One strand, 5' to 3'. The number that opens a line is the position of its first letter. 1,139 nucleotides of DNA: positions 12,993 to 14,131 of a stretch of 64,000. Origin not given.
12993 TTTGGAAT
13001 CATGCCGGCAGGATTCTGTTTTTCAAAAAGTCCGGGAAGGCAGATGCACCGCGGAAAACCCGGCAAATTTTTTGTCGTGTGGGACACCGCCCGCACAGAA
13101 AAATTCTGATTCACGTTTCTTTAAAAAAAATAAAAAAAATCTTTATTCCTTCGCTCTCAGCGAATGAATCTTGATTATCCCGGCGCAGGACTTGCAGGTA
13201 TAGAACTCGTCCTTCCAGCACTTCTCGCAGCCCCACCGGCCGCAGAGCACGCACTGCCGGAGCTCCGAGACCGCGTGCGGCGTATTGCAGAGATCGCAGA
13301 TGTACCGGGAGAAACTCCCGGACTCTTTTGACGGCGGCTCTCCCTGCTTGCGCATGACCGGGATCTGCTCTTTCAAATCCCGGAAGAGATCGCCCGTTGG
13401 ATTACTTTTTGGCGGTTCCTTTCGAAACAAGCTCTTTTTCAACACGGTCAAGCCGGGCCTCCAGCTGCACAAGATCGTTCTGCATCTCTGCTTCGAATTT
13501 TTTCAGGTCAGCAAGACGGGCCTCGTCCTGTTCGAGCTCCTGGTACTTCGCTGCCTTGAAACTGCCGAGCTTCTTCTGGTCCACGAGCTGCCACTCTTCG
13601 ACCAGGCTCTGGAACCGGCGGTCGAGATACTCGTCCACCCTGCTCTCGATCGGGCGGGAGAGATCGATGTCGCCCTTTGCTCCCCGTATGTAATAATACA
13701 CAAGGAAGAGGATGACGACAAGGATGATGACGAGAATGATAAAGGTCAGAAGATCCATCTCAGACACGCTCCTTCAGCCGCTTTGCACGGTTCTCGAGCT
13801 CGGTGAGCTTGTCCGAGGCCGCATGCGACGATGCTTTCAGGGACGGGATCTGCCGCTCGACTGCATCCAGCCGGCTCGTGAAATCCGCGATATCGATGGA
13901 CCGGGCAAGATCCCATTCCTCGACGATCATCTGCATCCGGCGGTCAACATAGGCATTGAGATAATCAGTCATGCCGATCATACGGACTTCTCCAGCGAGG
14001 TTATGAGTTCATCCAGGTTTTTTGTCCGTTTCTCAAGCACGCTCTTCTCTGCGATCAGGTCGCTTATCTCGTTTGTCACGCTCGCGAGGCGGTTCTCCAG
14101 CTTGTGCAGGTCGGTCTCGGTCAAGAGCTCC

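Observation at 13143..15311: Tightly chained six-gene operon of coiled-coil, single-pass membrane and zinc-ribbon proteins with no recognisable enzyme (top candidate for an undescribed system)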

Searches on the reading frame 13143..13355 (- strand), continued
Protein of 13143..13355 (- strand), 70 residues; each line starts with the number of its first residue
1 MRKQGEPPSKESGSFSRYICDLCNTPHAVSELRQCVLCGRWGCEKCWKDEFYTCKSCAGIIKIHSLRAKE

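Call 87: search_protein_families(library=pfam, proteins=[L019:849-1775:-, L035:5826-8213:+, L032:2511-3155:-, L018:6344-7471:+, L022:11601-12155:-, L050:888-1079:+, L054:10665-12284:-, L055:2011-2385:-, L065:3873-4757:+, L046:6394-7053:+], max_evalue=0.001)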
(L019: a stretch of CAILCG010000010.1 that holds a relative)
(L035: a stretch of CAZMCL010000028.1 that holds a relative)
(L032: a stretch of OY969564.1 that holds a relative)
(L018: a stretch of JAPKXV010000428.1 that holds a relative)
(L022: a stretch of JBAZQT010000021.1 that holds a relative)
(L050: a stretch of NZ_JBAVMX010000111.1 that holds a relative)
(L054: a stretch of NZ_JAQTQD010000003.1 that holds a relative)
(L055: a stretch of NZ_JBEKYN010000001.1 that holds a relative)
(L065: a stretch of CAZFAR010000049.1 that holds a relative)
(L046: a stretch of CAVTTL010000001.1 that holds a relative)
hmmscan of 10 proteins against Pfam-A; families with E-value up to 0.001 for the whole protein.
L019:849-1775:- (309 aa): 2 families
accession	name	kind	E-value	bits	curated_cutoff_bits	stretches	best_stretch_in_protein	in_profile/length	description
PF01955.23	CbiZ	-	3.7e-33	115.6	27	1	37-195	9-189/191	Adenosylcobinamide amidohydrolase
PF04071.17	zf-like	-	1.4e-27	95.9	27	1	225-301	1-77/82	Cysteine-rich small domain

L035:5826-8213:+ (796 aa): 3 families
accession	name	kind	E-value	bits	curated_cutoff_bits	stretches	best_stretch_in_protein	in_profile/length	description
PF07669.17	Eco57I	-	4.1e-18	66.5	25.3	1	257-438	2-165/171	Eco57I restriction-modification methylase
PF02384.22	N6_Mtase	-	1.9e-07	31.2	20.4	0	182-278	24-100/311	N-6 DNA Methylase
PF20473.4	MmeI_Mtase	-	5.1e-05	23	27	1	212-313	17-118/259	MmeI, DNA-methyltransferase domain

L032:2511-3155:- (215 aa): 1 family
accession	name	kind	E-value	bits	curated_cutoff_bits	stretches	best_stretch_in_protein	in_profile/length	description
PF00215.30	OMPdecase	-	3.1e-44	152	27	1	2-206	1-221/221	Orotidine 5'-phosphate decarboxylase / HUMPS family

L018:6344-7471:+ (376 aa): 0 families

L022:11601-12155:- (185 aa): 0 families

L050:888-1079:+ (64 aa): 1 family
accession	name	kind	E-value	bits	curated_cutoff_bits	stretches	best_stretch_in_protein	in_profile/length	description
PF08984.16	DUF1858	-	9.9e-18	64.4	32.2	1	5-56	2-58/59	Domain of unknown function (DUF1858)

L054:10665-12284:- (540 aa): 8 families
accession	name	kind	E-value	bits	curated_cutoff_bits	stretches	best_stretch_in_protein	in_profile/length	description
PF00989.32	PAS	-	5.7e-31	107.3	22.6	2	208-317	2-113/113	PAS fold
PF13426.13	PAS_9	-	3.9e-27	95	27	2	218-319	2-103/103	PAS domain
PF08448.16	PAS_4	-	6.8e-20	71.8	23.1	2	213-321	1-109/110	PAS fold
PF02518.31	HATPase_c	-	2.3e-17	63.8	26.4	1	434-531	6-110/111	Histidine kinase-, DNA gyrase B-, and HSP90-like ATPase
PF13188.13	PAS_8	-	2.5e-17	62.5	21.8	2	209-251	3-45/65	PAS domain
PF08447.18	PAS_3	-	1.3e-12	48.2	25.6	1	3-59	27-83/89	PAS fold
PF13581.12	HATPase_c_2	-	4.7e-05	23.8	27.4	1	443-507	41-111/127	Histidine kinase-like ATPase domain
PF24820.1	Diguanyl_cycl_sensor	-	0.00012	22.4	28.1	0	213-244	2-33/109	Diguanylate cyclase-like sensor domain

L055:2011-2385:- (125 aa): 2 families
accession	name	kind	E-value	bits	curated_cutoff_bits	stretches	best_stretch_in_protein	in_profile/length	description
PF13597.11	NRDD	-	2.8e-13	49.8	26.2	1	56-122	521-562/562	Anaerobic ribonucleoside-triphosphate reductase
PF12773.13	DZR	-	0.0002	21.9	27.3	0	63-90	2-33/45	Double zinc ribbon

L065:3873-4757:+ (295 aa): 2 families
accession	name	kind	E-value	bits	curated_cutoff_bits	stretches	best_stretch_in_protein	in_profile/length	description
PF02080.26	TrkA_C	-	2.6e-12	46.9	27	1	230-287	4-64/71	TrkA-C domain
PF01442.23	Apolipoprotein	-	1.7e-06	28.3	90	1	89-218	38-169/190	Apolipoprotein A1/A4/E domain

L046:6394-7053:+ (220 aa): 1 family
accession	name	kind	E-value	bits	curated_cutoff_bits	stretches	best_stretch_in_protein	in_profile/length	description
PF09335.16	VTT_dom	-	4.8e-20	72.7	33.9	1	49-173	1-122/123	VTT domain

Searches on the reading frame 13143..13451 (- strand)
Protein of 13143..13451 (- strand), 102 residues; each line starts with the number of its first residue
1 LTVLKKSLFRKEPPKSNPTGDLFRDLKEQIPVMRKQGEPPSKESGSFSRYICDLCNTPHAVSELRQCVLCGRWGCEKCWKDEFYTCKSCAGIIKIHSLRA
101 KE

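Call 50: search_protein_families(library=phrogs, proteins=[window:13143-13451:-], max_evalue=0.01)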
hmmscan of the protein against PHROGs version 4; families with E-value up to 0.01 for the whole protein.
window:13143-13451:- (102 aa): 0 families

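Call 51: search_protein_families(library=padloc, proteins=[window:13143-13451:-], max_evalue=0.01)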
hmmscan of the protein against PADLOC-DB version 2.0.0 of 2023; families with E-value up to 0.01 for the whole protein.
window:13143-13451:- (102 aa): 0 families

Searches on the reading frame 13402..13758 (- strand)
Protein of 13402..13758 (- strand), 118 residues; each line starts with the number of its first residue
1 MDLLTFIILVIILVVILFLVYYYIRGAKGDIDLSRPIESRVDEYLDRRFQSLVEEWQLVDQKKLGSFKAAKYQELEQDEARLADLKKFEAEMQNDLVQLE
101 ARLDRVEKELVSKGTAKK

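Call 3: search_protein_families(library=pfam, proteins=[window:13402-13758:-], max_evalue=1)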
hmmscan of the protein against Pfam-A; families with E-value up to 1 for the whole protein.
window:13402-13758:- (118 aa): 6 families
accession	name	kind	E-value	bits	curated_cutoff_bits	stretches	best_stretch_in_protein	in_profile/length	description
PF17139.9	DUF5112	-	0.0054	16.6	29.4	1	17-101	166-245/266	Domain of unknown function (DUF5112)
PF24580.1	DUF7607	-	0.0077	16.8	27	1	39-113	2-72/110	Domain of unknown function (DUF7607)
PF19964.5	EAD11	-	0.059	13.8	26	1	85-110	22-51/80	Effector-associated domain 11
PF12705.13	PDDEXK_1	-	0.089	13.1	22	1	38-108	61-133/247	PD-(D/E)XK nuclease superfamily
PF06667.17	PspB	-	0.12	12.9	25.6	0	4-42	6-44/73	Phage shock protein B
PF12669.12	FeoB_associated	-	0.51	11.1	27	1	5-28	2-25/44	FeoB-associated Cys-rich membrane protein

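Call 4: search_protein_families(library=ncbifam, proteins=[window:13402-13758:-], max_evalue=1)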
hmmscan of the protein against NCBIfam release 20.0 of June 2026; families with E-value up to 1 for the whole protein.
window:13402-13758:- (118 aa): 4 families
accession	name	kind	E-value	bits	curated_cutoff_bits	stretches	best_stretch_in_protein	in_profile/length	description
TIGR03279.1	cyano_FeS_chp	hypoth_equivalog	0.00077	18.3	574.7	1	32-107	247-320/433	TIGR03279 family radical SAM protein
TIGR01673.1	holin_LLH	equivalog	0.11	13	34.75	1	2-34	2-35/108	phage holin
NF041554.1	SA1362_fam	subfamily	0.14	12.3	42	1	2-26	26-50/70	SA1362 family protein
NF004487.0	PRK05815.3-5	equivalog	0.29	10.4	224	1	3-30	27-54/269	F0F1 ATP synthase subunit A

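Call 33: search_protein_families(library=pfam, alignment_id=A5, max_evalue=0.01)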
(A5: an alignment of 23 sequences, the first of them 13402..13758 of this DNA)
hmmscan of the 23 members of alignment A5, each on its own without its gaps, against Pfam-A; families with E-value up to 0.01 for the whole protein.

A. member 1, window:13402-13758:- (118 aa): 2 families
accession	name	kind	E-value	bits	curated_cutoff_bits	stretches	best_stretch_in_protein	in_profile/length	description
PF17139.9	DUF5112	-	0.0054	16.6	29.4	1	17-101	166-245/266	Domain of unknown function (DUF5112)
PF24580.1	DUF7607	-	0.0077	16.8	27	1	39-113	2-72/110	Domain of unknown function (DUF7607)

B. families by the number of members that match (of 23 scanned): 9 families
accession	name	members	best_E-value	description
PF24580.1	DUF7607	7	1.8e-05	Domain of unknown function (DUF7607)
PF16519.10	TRPM_tetra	1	0.00031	Tetramerisation domain of TRPM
PF07219.19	HemY_N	1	0.0031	HemY protein N-terminus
PF17139.9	DUF5112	1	0.0054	Domain of unknown function (DUF5112)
PF11460.13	DUF3007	1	0.0057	Protein of unknown function (DUF3007)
PF19220.6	Rod_CreS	1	0.0057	Crescentin, rod domain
PF25667.1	ASFV_P17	1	0.0057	African swine fever virus minor capsid protein p17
PF15361.11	RIC3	1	0.0069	Resistance to inhibitors of cholinesterase homologue 3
PF06825.17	HSBP1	1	0.0099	Heat shock factor binding protein 1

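Call 50: search_protein_families(library=phrogs, proteins=[window:13402-13758:-], max_evalue=0.01)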
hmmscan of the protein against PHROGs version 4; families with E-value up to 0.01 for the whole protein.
window:13402-13758:- (118 aa): 2 families
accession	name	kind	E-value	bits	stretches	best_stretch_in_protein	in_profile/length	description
phrog_6136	-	unknown function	0.00019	22.4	1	77-116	38-77/120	-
phrog_3760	-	head and packaging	0.004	18.1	1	69-111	62-103/209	head scaffolding protein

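Call 51: search_protein_families(library=padloc, proteins=[window:13402-13758:-], max_evalue=0.01)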
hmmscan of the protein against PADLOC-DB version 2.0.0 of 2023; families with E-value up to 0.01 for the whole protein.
window:13402-13758:- (118 aa): 0 families

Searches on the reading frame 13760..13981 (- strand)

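Call 3: search_protein_families(library=pfam, proteins=[window:13760-13981:-], max_evalue=1)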
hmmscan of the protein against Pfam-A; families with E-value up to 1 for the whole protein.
window:13760-13981:- (73 aa): 3 families
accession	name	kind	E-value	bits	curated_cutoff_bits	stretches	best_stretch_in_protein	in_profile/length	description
PF23991.1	DUF7310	-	0.011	16.6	40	1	36-73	3-46/83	Coiled-coil region of unknown function (DUF7310)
PF00261.25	Tropomyosin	-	0.012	15.5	38.6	1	12-72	123-189/242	Tropomyosin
PF14023.12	Bestrophin-like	-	0.17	11.8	32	1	6-71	90-153/232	Bestrophin-like domain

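Call 4: search_protein_families(library=ncbifam, proteins=[window:13760-13981:-], max_evalue=1)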
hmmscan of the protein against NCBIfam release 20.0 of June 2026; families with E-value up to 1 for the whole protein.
window:13760-13981:- (73 aa): 1 family
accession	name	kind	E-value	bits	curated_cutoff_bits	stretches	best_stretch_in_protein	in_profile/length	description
TIGR02976.1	phageshock_pspB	equivalog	0.05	13.9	51.7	1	52-73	37-58/75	envelope stress response membrane protein PspB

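Call 50: search_protein_families(library=phrogs, proteins=[window:13760-13981:-], max_evalue=0.01)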
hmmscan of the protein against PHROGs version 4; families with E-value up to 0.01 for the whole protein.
window:13760-13981:- (73 aa): 0 families

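Call 51: search_protein_families(library=padloc, proteins=[window:13760-13981:-], max_evalue=0.01)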
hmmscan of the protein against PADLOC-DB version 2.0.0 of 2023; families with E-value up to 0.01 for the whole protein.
window:13760-13981:- (73 aa): 0 families
